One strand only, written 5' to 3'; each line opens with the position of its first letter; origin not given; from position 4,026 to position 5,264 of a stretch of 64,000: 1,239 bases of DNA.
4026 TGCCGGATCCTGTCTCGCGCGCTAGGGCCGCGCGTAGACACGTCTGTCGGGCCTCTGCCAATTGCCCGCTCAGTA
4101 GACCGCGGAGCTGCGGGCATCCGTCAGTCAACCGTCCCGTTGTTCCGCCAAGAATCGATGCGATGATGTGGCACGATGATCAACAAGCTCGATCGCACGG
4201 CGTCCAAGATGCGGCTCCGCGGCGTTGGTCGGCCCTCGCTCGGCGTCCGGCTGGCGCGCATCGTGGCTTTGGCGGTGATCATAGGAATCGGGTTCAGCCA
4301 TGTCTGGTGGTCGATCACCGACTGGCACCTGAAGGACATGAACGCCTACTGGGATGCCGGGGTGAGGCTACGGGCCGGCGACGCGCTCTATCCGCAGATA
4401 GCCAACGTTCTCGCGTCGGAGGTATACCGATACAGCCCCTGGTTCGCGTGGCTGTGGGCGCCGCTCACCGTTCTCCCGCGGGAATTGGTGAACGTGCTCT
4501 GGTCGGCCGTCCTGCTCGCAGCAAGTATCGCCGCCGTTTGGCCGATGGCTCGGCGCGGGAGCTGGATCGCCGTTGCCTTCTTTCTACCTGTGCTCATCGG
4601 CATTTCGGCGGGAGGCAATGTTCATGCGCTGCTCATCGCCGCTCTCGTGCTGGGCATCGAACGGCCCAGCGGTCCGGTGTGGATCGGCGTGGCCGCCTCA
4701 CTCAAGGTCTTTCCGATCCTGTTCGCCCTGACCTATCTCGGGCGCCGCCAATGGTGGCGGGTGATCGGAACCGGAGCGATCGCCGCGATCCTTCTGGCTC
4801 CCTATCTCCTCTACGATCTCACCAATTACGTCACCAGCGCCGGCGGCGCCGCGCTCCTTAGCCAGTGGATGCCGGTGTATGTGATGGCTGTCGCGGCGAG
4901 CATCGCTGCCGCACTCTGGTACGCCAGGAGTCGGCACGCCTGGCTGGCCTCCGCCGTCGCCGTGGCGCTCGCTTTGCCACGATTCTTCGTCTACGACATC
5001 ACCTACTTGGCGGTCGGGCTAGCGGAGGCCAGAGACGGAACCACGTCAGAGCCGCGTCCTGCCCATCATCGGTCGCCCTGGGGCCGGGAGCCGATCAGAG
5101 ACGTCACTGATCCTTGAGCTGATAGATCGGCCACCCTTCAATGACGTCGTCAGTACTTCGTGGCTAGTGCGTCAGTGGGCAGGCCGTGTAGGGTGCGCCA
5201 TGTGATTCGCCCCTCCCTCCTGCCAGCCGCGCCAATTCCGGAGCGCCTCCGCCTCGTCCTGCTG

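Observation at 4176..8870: Tandem array of four GT87/DUF2029 membrane glycosyltransferase paralogs plus a fifth at 26.3 kb, with pseudogene debris between them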

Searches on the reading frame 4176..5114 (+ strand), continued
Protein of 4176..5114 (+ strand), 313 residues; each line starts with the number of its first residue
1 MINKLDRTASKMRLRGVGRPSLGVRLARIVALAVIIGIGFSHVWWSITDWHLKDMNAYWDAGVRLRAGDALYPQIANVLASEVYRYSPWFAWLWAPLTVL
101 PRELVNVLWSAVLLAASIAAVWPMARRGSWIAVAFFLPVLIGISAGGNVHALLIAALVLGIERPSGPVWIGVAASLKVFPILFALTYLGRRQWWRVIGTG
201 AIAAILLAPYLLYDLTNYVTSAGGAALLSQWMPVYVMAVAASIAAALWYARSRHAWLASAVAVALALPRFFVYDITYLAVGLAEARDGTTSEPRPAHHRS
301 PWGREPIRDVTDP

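Call 69: list_cluster_members(proteins=[window:4176-5114:+, window:5281-6180:+, window:5341-6180:+, window:6180-7067:+, window:7587-8468:+, window:7653-8468:+, window:26263-27141:+, window:24705-26267:+, window:27111-28547:-, window:28598-30214:+])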
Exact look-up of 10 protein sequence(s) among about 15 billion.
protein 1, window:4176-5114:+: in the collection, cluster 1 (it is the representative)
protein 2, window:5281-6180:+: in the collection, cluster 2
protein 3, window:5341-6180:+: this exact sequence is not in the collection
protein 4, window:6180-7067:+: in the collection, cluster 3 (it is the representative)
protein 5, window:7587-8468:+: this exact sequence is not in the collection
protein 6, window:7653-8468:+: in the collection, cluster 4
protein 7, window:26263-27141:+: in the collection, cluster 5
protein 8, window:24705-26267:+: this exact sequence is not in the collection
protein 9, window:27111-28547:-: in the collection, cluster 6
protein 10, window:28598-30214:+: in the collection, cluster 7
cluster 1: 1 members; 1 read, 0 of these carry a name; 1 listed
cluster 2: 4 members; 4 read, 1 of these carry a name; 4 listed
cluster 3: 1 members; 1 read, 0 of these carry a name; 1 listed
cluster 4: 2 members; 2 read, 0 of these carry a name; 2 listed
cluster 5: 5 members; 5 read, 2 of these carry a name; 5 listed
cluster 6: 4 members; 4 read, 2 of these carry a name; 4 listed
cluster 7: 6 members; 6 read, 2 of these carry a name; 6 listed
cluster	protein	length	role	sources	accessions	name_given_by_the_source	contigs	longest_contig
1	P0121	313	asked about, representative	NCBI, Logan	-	-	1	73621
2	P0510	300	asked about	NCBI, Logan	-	-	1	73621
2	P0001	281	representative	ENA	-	-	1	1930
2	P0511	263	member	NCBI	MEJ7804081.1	MAG: hypothetical protein WKH68_12050 [Candidatus Limnocylindria bacterium]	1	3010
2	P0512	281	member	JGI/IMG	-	-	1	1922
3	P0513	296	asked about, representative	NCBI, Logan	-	-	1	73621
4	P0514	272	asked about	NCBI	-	-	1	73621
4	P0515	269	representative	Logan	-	-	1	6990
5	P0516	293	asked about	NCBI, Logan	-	-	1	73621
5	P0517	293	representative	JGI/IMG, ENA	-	-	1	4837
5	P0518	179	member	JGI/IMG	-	hypothetical protein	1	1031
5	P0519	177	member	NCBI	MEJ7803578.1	MAG: glycosyltransferase family 87 protein, partial [Candidatus Limnocylindria bacterium]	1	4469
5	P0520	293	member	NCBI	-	-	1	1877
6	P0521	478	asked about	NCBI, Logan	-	-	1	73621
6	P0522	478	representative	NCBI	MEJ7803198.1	MAG: hypothetical protein WKH68_07480 [Candidatus Limnocylindria bacterium]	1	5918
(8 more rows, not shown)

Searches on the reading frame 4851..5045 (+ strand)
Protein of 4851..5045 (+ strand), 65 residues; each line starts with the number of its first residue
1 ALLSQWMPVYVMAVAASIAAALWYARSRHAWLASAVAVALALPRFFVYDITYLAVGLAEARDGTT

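Call 59: search_solved_structures(query=A4, max_evalue=10, show_alignments=3)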
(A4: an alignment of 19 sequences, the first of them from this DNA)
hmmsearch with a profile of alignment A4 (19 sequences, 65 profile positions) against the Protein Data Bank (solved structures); distinct sequences matched with E-value up to 10: 0.
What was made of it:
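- On GT87 / PimE-like GT-C: A profile of the C-terminal 65 residues found nothing in PDB sequences at E <= 10 (call 59).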
